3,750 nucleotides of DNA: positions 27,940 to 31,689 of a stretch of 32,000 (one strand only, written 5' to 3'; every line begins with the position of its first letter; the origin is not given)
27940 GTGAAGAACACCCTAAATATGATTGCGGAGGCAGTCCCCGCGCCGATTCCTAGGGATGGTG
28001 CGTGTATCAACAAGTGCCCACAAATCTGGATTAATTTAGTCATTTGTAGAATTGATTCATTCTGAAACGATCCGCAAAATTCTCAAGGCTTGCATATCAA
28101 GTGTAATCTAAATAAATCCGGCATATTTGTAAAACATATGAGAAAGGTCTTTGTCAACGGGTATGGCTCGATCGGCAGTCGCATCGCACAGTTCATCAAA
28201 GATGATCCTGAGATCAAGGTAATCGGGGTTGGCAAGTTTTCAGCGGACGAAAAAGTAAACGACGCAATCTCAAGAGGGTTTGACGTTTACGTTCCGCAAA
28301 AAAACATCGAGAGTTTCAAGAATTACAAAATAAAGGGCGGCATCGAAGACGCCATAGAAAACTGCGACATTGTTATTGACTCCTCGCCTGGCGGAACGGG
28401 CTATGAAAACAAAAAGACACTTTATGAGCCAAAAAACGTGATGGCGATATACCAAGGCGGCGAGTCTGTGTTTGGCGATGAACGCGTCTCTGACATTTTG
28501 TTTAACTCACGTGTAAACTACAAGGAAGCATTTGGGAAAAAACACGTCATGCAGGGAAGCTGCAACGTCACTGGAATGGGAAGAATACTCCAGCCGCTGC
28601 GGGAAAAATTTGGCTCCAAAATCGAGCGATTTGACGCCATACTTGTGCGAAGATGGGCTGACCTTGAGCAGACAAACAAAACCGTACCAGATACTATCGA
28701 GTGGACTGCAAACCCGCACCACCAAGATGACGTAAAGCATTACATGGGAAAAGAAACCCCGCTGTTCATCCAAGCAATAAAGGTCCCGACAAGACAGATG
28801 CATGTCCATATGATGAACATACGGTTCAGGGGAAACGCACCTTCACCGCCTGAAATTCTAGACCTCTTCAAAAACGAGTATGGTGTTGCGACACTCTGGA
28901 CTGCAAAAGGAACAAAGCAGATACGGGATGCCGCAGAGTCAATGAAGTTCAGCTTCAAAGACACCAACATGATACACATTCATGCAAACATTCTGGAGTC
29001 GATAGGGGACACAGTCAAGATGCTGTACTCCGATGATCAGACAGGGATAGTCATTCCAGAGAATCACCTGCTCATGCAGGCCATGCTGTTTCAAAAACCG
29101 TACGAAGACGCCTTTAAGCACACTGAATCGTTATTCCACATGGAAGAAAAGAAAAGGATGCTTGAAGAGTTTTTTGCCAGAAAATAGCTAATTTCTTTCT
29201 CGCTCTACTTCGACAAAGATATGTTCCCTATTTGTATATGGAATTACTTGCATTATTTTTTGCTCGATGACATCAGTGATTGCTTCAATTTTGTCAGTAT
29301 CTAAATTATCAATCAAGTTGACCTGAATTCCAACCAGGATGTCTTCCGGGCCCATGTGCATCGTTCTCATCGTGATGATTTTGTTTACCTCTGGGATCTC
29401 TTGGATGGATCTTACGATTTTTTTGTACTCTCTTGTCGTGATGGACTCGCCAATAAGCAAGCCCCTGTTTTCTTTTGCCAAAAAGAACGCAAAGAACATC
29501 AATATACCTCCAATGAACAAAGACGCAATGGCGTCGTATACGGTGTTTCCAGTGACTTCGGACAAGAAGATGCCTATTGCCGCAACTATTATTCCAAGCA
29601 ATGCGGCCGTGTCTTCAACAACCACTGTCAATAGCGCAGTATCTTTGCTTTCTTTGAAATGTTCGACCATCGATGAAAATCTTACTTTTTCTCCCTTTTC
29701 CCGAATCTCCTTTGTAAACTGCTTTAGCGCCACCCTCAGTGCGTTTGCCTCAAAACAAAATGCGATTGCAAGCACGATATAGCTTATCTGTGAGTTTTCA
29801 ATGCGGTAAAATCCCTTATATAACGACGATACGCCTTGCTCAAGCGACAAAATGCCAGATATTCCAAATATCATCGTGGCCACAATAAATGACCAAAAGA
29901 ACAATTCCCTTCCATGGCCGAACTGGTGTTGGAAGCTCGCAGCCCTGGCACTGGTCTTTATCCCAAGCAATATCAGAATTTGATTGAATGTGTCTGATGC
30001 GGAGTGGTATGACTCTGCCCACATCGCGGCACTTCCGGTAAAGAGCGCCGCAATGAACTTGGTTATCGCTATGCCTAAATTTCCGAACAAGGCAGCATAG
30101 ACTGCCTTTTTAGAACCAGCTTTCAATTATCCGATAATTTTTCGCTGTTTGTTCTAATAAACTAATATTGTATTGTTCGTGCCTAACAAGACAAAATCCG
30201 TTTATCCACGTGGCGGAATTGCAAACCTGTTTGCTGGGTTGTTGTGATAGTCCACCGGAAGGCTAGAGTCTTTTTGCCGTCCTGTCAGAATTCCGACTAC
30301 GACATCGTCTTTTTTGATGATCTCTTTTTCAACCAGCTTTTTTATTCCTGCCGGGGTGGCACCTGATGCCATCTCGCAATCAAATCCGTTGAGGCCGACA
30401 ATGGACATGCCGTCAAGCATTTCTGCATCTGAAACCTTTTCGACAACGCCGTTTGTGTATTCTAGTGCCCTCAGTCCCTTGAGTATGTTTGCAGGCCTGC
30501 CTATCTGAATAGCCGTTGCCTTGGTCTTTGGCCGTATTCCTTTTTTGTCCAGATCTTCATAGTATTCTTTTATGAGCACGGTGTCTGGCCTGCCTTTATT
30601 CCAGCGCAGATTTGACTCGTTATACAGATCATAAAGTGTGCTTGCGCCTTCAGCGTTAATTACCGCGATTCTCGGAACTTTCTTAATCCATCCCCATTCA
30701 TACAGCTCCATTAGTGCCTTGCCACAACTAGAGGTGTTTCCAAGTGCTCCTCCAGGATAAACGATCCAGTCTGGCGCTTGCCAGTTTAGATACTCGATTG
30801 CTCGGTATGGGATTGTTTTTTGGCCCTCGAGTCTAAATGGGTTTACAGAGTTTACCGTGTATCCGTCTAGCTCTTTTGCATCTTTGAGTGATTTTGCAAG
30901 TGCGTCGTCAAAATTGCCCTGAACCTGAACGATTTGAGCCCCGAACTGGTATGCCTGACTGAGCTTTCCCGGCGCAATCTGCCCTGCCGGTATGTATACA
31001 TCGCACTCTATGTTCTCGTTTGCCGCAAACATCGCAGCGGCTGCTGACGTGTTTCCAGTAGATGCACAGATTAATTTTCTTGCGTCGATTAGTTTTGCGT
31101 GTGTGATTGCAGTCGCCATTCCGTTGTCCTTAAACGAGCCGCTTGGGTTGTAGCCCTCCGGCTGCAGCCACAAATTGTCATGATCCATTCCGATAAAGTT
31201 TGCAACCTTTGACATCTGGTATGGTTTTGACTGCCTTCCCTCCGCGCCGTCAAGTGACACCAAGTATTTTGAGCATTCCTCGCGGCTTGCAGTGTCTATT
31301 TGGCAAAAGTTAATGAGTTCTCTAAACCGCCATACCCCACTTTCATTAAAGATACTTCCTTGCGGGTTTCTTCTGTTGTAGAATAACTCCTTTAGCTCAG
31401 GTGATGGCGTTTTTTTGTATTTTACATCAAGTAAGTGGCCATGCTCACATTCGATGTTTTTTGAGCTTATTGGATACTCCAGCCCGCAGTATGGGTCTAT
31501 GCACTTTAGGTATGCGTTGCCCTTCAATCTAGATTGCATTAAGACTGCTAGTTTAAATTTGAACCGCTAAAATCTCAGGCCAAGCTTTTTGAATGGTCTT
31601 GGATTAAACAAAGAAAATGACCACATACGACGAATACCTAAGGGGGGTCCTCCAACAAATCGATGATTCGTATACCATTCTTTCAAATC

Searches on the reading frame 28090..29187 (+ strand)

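Call 25: search_protein_families(library=pfam, proteins=[window:28090-29187:+], max_evalue=0.01)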
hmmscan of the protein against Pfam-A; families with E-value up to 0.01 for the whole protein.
window:28090-29187:+ (365 aa): 3 families
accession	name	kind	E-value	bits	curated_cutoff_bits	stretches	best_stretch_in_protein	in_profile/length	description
PF00044.30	Gp_dh_N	-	0.0015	19.2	31.7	0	19-55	2-38/101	Glyceraldehyde 3-phosphate dehydrogenase, NAD binding domain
PF01113.26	DapB_N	-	0.0038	17.7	25.6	0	19-114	2-90/124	Dihydrodipicolinate reductase, N-terminus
PF01118.30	Semialdhyde_dh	-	0.0054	17.6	26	1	25-113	8-88/121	Semialdehyde dehydrogenase, NAD binding domain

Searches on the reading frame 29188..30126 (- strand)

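Call 25: search_protein_families(library=pfam, proteins=[window:29188-30126:-], max_evalue=0.01)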
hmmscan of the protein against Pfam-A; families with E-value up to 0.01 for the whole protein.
window:29188-30126:- (312 aa): 2 families
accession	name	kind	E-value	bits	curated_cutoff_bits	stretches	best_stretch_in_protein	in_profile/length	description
PF01545.26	Cation_efflux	-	2e-33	116.3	26.6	1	10-224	2-197/198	Cation efflux family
PF16916.11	ZT_dimer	-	0.0016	18.8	26.7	1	232-308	4-76/78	Dimerisation domain of Zinc Transporter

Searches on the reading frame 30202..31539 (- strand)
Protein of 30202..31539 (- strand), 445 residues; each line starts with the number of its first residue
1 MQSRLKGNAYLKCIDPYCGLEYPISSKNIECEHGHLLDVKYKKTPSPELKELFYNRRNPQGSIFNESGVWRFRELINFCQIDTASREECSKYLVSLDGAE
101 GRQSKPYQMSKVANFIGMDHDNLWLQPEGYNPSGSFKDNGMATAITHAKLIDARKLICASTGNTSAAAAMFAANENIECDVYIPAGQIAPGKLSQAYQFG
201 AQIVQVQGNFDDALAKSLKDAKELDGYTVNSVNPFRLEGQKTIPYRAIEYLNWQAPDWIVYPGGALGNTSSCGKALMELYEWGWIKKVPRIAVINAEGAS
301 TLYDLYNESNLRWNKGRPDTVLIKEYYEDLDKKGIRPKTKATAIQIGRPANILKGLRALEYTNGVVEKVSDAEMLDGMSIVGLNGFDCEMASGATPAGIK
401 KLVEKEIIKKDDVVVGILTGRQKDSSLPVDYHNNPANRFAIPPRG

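Call 25: search_protein_families(library=pfam, proteins=[window:30202-31539:-], max_evalue=0.01)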
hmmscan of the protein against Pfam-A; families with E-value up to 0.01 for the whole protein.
window:30202-31539:- (445 aa): 1 family
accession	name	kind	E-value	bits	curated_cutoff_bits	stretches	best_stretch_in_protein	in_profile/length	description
PF00291.31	PALP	-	2e-47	162.4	35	1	121-420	23-295/295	Pyridoxal-phosphate dependent enzyme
